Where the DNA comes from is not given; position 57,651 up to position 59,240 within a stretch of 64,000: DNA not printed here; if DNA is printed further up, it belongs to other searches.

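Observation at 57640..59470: AT-rich two-gene island with an Abi/HEPN-like protein inserted between the PTS operon terminator and an MBL hydrolase gene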

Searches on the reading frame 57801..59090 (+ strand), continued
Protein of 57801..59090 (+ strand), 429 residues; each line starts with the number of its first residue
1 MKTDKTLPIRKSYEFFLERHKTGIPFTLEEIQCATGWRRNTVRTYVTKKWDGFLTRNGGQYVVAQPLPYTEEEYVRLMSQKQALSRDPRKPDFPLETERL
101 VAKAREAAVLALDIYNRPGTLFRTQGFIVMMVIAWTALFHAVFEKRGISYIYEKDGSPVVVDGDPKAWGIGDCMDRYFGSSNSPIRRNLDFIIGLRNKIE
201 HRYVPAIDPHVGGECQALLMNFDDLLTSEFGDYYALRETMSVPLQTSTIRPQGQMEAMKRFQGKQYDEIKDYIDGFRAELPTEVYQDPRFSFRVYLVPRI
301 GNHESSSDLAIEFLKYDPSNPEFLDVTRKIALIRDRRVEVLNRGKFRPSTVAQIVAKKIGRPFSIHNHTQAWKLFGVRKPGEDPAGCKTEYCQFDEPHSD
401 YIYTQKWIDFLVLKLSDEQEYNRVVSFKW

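Call 30: fold_search(model_id=the predicted structure, library=pdb)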
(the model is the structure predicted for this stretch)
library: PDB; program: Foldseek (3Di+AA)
matches with E <= 10: 759; with E <= 0.001: 0
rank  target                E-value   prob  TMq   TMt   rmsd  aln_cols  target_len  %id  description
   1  2g7u_C                1.3e-01  0.51  0.12  0.19  14.1       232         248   13  2.3 A structure of putative catechol degradative operon regulator from Rhodococcus sp. RHA1 (released 2006-04-04)
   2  7wdq_C                1.5e-01  0.66  0.13  0.16  14.0       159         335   13  DsyB in complex with SAM (released 2022-06-01)
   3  7wdq_A                1.5e-01  0.41  0.11  0.14  14.8       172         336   16  DsyB in complex with SAM (released 2022-06-01)
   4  6za7_B                1.6e-01  0.25  0.12  0.21  20.7       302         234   12  Structure of the apo transcriptional repressor Atu1419 (VanR) from agrobacterium fabrum (released 2020-12-02)
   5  2g7u_A                1.9e-01  0.30  0.15  0.22  15.9       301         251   12  2.3 A structure of putative catechol degradative operon regulator from Rhodococcus sp. RHA1 (released 2006-04-04)
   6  4cic_B                2.2e-01  0.97  0.16  0.42   8.3       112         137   14  T. potens IscR (released 2014-05-28)
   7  8tjj_B                2.4e-01  0.57  0.13  0.16  14.4       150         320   18  SAM-dependent methyltransferase RedM bound to SAM (released 2023-12-13)
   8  8tjj_C                2.5e-01  0.51  0.13  0.16  16.5       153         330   22  SAM-dependent methyltransferase RedM bound to SAM (released 2023-12-13)
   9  8har_A                2.6e-01  0.51  0.14  0.16  13.7       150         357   14  SAH-bound C-Methyltransferase Fur6 from Streptomyces sp. KO-3988 (released 2023-11-01)
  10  2uwm_A                2.9e-01  1.00  0.12  0.24   2.7        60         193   28  C-TERMINAL DOMAIN(WH2-WH4) OF ELONGATION FACTOR SELB IN COMPLEX WITH SECIS RNA (released 2007-05-08)
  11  4knf_B                2.9e-01  0.21  0.13  0.23  16.1       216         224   11  Crystal structure of a blue-light absorbing proteorhodopsin double-mutant D97N/Q105L from HOT75 (released 2013-06-05)
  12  8tjk_A                3.0e-01  0.54  0.13  0.16  15.3       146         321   20  SAM-dependent methyltransferase RedM bound to SAH (released 2023-12-13)
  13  6za7_C                3.0e-01  0.18  0.14  0.20  20.7       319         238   11  Structure of the apo transcriptional repressor Atu1419 (VanR) from agrobacterium fabrum (released 2020-12-02)
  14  8tjj_A                3.2e-01  0.47  0.13  0.16  15.8       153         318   18  SAM-dependent methyltransferase RedM bound to SAM (released 2023-12-13)
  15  5f8e_A                3.2e-01  0.38  0.11  0.13  14.4       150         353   15  Rv2258c-SAH (released 2016-06-29)
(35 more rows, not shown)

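Call 33: search_solved_structures(query=A1, max_evalue=10, show_alignments=2)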
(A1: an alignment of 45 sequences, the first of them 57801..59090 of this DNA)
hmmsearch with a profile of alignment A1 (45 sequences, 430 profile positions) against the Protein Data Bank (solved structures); distinct sequences matched with E-value up to 10: 1.
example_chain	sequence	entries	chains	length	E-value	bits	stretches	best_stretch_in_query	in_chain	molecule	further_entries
3cxb_A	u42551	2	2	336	1.1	11.4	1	33-103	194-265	Protein sifA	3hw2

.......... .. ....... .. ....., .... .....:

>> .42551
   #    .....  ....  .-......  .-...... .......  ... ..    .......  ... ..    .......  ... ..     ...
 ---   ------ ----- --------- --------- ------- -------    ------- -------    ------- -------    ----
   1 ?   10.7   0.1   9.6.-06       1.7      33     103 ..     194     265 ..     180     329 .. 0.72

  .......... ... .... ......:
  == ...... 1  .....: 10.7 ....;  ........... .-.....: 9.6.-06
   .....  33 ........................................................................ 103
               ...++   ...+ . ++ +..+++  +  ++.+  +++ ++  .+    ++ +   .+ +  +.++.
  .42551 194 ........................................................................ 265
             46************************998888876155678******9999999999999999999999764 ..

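Call 35: find_encoding_contigs(protein=P0001, flank=10000, max_places=3)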
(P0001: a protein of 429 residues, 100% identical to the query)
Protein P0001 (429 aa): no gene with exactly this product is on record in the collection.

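Call 37: find_encoding_contigs(protein=P0023, flank=8000, max_places=2)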
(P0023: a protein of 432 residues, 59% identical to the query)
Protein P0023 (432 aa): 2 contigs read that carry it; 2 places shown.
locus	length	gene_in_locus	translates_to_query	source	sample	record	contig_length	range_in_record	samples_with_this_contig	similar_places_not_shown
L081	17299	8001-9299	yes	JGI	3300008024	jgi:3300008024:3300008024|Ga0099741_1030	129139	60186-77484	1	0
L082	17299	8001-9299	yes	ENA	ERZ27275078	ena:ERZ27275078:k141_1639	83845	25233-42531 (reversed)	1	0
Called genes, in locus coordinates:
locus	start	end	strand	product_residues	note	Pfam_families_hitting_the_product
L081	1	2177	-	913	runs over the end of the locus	PF12371:TMEM131_like_N (faint), PF22073:Cep192_D4 (faint), PF22544:HYDIN_VesB_CFA65-like_Ig (faint)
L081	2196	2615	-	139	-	-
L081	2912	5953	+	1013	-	PF01443:Viral_helicase1 (faint), PF13086:AAA_11, PF13245:AAA_19 (faint), PF13604:AAA_30 (faint), PF13087:AAA_12, PF18974:DUF5710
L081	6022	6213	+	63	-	-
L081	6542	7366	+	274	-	PF02086:MethyltransfD12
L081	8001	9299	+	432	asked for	PF12358:DUF3644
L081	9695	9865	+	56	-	-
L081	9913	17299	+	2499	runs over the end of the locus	PF04851:ResIII (faint), PF13871:Helicase_C_4, PF21849:DUF6908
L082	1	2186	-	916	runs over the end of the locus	PF22073:Cep192_D4 (faint), PF22544:HYDIN_VesB_CFA65-like_Ig (faint)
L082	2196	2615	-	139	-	-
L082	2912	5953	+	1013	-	PF01443:Viral_helicase1 (faint), PF13086:AAA_11, PF13245:AAA_19 (faint), PF13604:AAA_30 (faint), PF13087:AAA_12, PF18974:DUF5710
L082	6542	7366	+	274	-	PF02086:MethyltransfD12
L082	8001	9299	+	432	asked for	PF12358:DUF3644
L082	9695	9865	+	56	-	-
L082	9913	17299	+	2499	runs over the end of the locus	PF04851:ResIII (faint), PF13871:Helicase_C_4, PF21849:DUF6908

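Call 38: find_encoding_contigs(protein=P0049, flank=8000, max_places=2)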
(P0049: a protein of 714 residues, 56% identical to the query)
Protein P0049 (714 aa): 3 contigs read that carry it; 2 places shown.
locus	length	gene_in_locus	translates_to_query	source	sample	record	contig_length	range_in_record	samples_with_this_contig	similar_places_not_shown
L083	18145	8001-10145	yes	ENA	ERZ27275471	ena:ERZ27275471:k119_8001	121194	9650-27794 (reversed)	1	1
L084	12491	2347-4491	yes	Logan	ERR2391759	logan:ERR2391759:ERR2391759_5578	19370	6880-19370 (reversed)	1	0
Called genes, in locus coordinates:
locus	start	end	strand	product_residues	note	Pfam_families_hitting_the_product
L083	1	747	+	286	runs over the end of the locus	PF04018:VCA0040-like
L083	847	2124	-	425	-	PF00561:Abhydrolase_1 (faint), PF12146:Hydrolase_4, PF12697:Abhydrolase_6, PF02566:OsmC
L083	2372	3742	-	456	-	PF11862:DUF3382, PF02653:BPD_transp_2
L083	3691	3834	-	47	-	-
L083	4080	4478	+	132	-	-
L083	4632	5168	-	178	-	PF04972:BON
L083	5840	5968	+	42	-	-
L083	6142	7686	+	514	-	PF00501:AMP-binding, PF13193:AMP-binding_C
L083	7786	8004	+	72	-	-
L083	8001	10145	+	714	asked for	PF02086:MethyltransfD12, PF12358:DUF3644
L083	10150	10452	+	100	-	-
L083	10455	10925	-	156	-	-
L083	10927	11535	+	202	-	PF00041:fn3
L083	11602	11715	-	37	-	-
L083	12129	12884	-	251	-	PF00149:Metallophos, PF12850:Metallophos_2 (faint)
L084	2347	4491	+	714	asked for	PF02086:MethyltransfD12, PF12358:DUF3644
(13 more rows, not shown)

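Call 46: search_dna_similar(query=window:57801-59087:+, collection=plasmids, mode=protein, max_rows=25)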
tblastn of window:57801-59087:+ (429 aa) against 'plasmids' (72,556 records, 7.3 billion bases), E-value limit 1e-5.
Records with a match: 29; places in all: 29; records where one place covers at least 80% of the query: 3.
Best place of each record, by identity: <60% 29.
By first word of the organism name: Phaeobacter 8; Rhizobium 5; Rhodococcus 4; Gordonia 2; Catenovulum 1; Miltoncostaea 1; Sinorhizobium 1; Arthrobacter 1; Falsirhodobacter 1; Pseudorhodobacter 1; and 4 more.
By predicted mobility (MOB-suite, as given by PLSDB): non-mobilizable 11; mobilizable 10; conjugative 8.
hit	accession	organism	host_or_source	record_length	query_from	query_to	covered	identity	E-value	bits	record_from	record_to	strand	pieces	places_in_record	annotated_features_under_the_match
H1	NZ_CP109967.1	Catenovulum adriaticum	algae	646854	12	420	95%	38.7%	7e-93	313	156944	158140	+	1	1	DUF3644 domain-containing protein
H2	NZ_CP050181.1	Rhodococcus pyridinivorans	bacterial pure culture,Soil sample from ...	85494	110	428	74%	34.6%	1e-53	199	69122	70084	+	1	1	DUF3644 domain-containing protein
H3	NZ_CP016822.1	Rhodococcus sp. p52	oil-polluted soil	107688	110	428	74%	34.6%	2e-53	199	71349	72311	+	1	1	none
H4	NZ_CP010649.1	Phaeobacter piscinae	cell culture,fish aquaculture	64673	98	420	75%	31.6%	1e-36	150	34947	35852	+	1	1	DUF3644 domain-containing protein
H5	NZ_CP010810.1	Phaeobacter piscinae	cell culture,cleaning system aquaculture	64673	98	420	75%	31.6%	1e-36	150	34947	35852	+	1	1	DUF3644 domain-containing protein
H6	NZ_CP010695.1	Phaeobacter piscinae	cell culture,fish aquaculture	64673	98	420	75%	31.6%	1e-36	150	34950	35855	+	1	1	DUF3644 domain-containing protein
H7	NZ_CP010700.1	Phaeobacter inhibens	cell culture,cleaning system aquaculture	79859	98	420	75%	31.6%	1e-36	150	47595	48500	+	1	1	DUF3644 domain-containing protein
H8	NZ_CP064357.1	Miltoncostaea oceani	pure culture,marine sediment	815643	108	425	74%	31.7%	4e-46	177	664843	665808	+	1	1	DUF3644 domain-containing protein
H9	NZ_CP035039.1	Sinorhizobium fredii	single cell,soil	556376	88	418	77%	29.6%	3e-39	157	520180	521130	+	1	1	DUF3644 domain-containing protein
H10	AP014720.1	Arthrobacter sp. Hiyo8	-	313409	110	428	74%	30.5%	2e-39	158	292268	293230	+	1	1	conserved hypothetical protein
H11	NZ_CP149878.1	Rhizobium sp. T1473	Medicago sativa,Cell Culture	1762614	55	412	83%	27.1%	1e-31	135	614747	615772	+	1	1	none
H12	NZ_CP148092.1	Rhizobium sp. T1470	Medicago sativa,cell culture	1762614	55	412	83%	27.1%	1e-31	135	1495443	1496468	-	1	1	none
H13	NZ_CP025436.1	Gordonia sp. YC-JH1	mixed culture,petroleum-contaminated ...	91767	94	418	76%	29.4%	2e-35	146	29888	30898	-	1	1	DUF3644 domain-containing protein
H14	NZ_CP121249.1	Gordonia sihwensis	pure culture,mangrove sediment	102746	94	418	76%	29.4%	2e-35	146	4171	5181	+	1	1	DUF3644 domain-containing protein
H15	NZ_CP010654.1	Phaeobacter inhibens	cell culture,zooplankton aquaculture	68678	95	382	67%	33.0%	2e-33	140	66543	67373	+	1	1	DUF3644 domain-containing protein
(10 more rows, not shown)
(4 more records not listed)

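Call 47: get_annotated_region(hit=H1, flank=6000)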
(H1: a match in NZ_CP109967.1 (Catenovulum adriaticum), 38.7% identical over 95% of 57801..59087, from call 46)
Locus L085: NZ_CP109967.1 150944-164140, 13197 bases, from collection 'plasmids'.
description: Catenovulum adriaticum strain TS8 plasmid pCadTS8_2, complete sequence
organism: Catenovulum adriaticum (NCBI taxid 2984846)
taxonomy: Bacteria; Pseudomonadota; Gammaproteobacteria; Alteromonadales; Alteromonadaceae; Catenovulum; Catenovulum adriaticum
host: -; source: algae; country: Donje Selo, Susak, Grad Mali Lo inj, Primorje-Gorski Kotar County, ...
typing (MOB-suite, as given by PLSDB): non-mobilizable
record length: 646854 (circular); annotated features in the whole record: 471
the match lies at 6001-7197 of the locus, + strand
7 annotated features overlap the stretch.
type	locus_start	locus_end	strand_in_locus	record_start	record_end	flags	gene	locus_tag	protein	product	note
CDS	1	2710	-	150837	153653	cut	-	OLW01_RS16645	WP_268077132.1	TonB-dependent receptor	GO:0006810 - transport [Evidence IEA]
CDS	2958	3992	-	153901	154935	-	-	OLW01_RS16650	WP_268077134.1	LacI family DNA-binding transcriptional regulator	-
CDS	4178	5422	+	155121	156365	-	larC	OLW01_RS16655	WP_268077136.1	nickel insertion protein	-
CDS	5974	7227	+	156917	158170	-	-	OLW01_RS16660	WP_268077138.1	DUF3644 domain-containing protein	-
CDS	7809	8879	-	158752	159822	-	-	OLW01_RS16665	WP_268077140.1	transposase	-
CDS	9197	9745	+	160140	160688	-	-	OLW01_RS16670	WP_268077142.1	hypothetical protein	-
CDS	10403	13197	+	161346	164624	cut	-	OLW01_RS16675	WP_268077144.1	glycoside hydrolase family 2 TIM barrel-domain containing protein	GO:0005975 - carbohydrate metabolic process [Evidence IEA]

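Call 51: search_protein_families(library=pfam, proteins=[L004:8569-9888:+, L009:8478-9779:+, L022:8219-9517:+, L001:1059-2357:-, L004:5700-5948:+, L009:5762-6004:+, L015:5728-5982:+, L004:7717-8559:+, L013:7706-9907:+, L013:7492-7734:+], max_evalue=0.01)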
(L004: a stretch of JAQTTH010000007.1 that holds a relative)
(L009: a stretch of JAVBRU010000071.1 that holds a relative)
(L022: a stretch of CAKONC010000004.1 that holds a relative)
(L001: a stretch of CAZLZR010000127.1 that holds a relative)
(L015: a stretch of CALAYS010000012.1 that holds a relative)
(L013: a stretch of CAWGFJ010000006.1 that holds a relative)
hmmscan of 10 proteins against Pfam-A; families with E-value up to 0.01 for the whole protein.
L004:8569-9888:+ (439 aa): 3 families
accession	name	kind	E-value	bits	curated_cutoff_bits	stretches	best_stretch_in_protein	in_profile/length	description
PF22518.2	DUF6997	-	5e-65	219.3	27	1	77-251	2-175/175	Domain of unknown function (DUF6997)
PF23871.1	DUF7226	-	3.3e-45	153.9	27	1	290-437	1-141/142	Domain of unknown function (DUF7226)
PF22515.2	DUF6996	-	8.6e-27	93.4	27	1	8-75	2-71/71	Domain of unknown function (DUF6996)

L009:8478-9779:+ (433 aa): 3 families
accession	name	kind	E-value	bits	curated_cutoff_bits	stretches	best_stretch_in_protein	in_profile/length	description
PF22518.2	DUF6997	-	4.3e-67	226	27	1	80-253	2-175/175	Domain of unknown function (DUF6997)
PF23871.1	DUF7226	-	6.3e-51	172.4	27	1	290-431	1-141/142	Domain of unknown function (DUF7226)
PF22515.2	DUF6996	-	7.2e-30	103.3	27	1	10-78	1-71/71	Domain of unknown function (DUF6996)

L022:8219-9517:+ (432 aa): 4 families
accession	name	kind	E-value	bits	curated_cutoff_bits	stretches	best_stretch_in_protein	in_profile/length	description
PF22518.2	DUF6997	-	5.1e-59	199.8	27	1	79-252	1-175/175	Domain of unknown function (DUF6997)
PF23871.1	DUF7226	-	9.3e-36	123.3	27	1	291-423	1-141/142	Domain of unknown function (DUF7226)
PF22515.2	DUF6996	-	1e-31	109.2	27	1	9-78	1-71/71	Domain of unknown function (DUF6996)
PF09821.14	AAA_assoc_C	-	0.0022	19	27.6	0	311-416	5-110/119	C-terminal AAA-associated domain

L001:1059-2357:- (432 aa): 3 families
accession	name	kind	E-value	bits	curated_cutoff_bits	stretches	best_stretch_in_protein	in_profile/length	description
PF22518.2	DUF6997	-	2.3e-69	233.5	27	1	81-254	2-175/175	Domain of unknown function (DUF6997)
PF23871.1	DUF7226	-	3.9e-57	192.6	27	1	290-431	1-141/142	Domain of unknown function (DUF7226)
PF22515.2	DUF6996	-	6.7e-31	106.6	27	1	11-79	1-71/71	Domain of unknown function (DUF6996)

L004:5700-5948:+ (82 aa): 1 family
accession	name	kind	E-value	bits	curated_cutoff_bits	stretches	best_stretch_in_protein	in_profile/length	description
PF23145.1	Zf_2nd_IFT121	-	0.0049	17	25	1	2-28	18-43/45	IFT121, second zinc finger domain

L009:5762-6004:+ (80 aa): 2 families
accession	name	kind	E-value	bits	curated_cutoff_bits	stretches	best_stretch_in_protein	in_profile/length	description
PF13443.12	HTH_26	-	6.8e-17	61.9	22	1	17-77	1-63/63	Cro/C1-type HTH DNA-binding domain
PF01381.28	HTH_3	-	0.0032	17.9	23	1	23-70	6-54/55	Helix-turn-helix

L015:5728-5982:+ (84 aa): 0 families

L004:7717-8559:+ (280 aa): 1 family
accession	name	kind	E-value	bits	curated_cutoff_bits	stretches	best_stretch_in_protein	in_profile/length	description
PF02086.21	MethyltransfD12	-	1e-76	258.5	22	1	15-262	1-253/253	D12 class N6 adenine-specific DNA methyltransferase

L013:7706-9907:+ (733 aa): 2 families
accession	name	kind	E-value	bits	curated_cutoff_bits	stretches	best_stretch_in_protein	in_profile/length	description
PF03235.19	GmrSD_N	-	5e-32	112.1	33.2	1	9-226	2-198/199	GmrSD restriction endonuclease, N-terminal domain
PF07510.16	GmrSD_C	-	1.8e-22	80.1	23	1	433-566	3-138/138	GmrSD restriction endonucleases, C-terminal domain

L013:7492-7734:+ (80 aa): 0 families

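Call 52: search_protein_families(library=padloc, proteins=[L004:8569-9888:+, L009:8478-9779:+, L022:8219-9517:+, L001:1059-2357:-, L004:5700-5948:+, L009:5762-6004:+, L015:5728-5982:+, L004:7717-8559:+, L013:7706-9907:+, L013:7492-7734:+], max_evalue=0.01)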
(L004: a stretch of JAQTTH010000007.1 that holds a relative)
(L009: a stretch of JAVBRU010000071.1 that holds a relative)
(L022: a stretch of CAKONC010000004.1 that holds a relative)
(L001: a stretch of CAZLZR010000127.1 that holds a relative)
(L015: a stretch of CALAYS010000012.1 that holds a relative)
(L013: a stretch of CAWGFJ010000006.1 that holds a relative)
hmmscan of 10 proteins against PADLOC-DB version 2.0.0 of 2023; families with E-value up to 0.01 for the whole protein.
L004:8569-9888:+ (439 aa): 1 family
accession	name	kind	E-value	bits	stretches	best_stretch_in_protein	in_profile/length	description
PDLC03513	REase_II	-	3.8e-121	403.5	1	5-439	6-426/426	Type II restriction enzyme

L009:8478-9779:+ (433 aa): 1 family
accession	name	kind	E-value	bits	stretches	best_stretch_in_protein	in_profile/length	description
PDLC03513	REase_II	-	5.5e-114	379.9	1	8-430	6-423/426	Type II restriction enzyme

L022:8219-9517:+ (432 aa): 1 family
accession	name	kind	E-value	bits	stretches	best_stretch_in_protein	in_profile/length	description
PDLC03513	REase_II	-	1e-89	299.9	1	8-421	7-422/426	Type II restriction enzyme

L001:1059-2357:- (432 aa): 1 family
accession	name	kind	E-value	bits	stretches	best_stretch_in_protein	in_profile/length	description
PDLC03513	REase_II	-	7.2e-122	405.9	1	5-429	2-422/426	Type II restriction enzyme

L004:5700-5948:+ (82 aa): 0 families

L009:5762-6004:+ (80 aa): 0 families

L015:5728-5982:+ (84 aa): 0 families

L004:7717-8559:+ (280 aa): 22 families
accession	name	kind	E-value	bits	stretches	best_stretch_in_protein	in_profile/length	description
PDLC03735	oMTase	-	5.1e-120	398.1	1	3-280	1-282/284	orphan methyltransferase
PDLC03294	MTase_II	-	3.6e-101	336.3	1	9-279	4-270/272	Type II methyltransferase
PDLC03261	MTase_II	-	1.3e-78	262.9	1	5-269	20-277/643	Type II methyltransferase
PDLC03729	oMTase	-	1.4e-63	213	1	10-276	5-265/275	orphan methyltransferase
PDLC03266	MTase_II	-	7.5e-58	194.2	1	5-278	10-282/285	Type II methyltransferase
PDLC03344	MTase_II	-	1.5e-35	120.3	1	9-155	3-149/154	Type II methyltransferase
PDLC03247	MTase_II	-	1.3e-34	117.7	1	12-280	5-265/282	Type II methyltransferase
PDLC03383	MTase_II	-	6.1e-33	112.6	2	109-280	135-313/318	Type II methyltransferase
PDLC03264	MTase_II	-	2.6e-28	97.2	1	5-279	7-282/306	Type II methyltransferase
PDLC03287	MTase_II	-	4.7e-26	89.7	1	3-280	357-641/646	Type II methyltransferase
PDLC03717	oMTase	-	9.8e-23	78.9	1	12-279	5-265/285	orphan methyltransferase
PDLC03253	MTase_II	-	1.8e-21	75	1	10-278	4-251/253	Type II methyltransferase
PDLC03349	MTase_II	-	5.1e-19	66.5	2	11-85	7-85/374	Type II methyltransferase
PDLC04018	PD-Lambda-5_B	-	8.9e-19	65.8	1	13-265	8-260/291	-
PDLC03302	MTase_II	-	2.4e-18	64.2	1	9-247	359-585/626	Type II methyltransferase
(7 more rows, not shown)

L013:7706-9907:+ (733 aa): 24 families
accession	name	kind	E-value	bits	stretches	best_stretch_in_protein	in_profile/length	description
PDLC02693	Orf5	-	8.2e-91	303.6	1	15-568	5-539/543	Orf5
PDLC04157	HEC-06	-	2e-62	209.6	1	3-570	9-554/558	-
PDLC04155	HEC-06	-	3.5e-54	182.2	1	2-572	6-559/562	-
PDLC02702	Orf5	-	1.6e-50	170.5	1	19-560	3-530/543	Orf5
PDLC04154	HEC-06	-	1e-48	164.4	1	1-565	7-558/569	-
PDLC02700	Orf5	-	1.2e-43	147.7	1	7-568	2-552/555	Orf5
PDLC02695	Orf5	-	1.9e-36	123.6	2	2-287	4-308/601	Orf5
PDLC02687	Orf5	-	2.6e-36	123.5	1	1-555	1-542/543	Orf5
PDLC02701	Orf5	-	1.8e-28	97.4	2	12-342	13-363/596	Orf5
PDLC02691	Orf5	-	3.2e-28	96.6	2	2-133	4-125/579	Orf5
PDLC02792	SspE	-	4.6e-21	72.9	2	3-99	8-112/771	SspE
PDLC02686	Orf5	-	8e-21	72.1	1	3-560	5-555/566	Orf5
PDLC02692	Orf5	-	3.9e-19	66.8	1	13-559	2-544/558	Orf5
PDLC02786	SspE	-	1.8e-18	64.3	2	2-108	7-115/766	SspE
PDLC03655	mREase_IV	-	6.6e-15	52.6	2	188-497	221-524/629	Type IV methyl-directed restriction enzyme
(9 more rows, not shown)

L013:7492-7734:+ (80 aa): 0 families
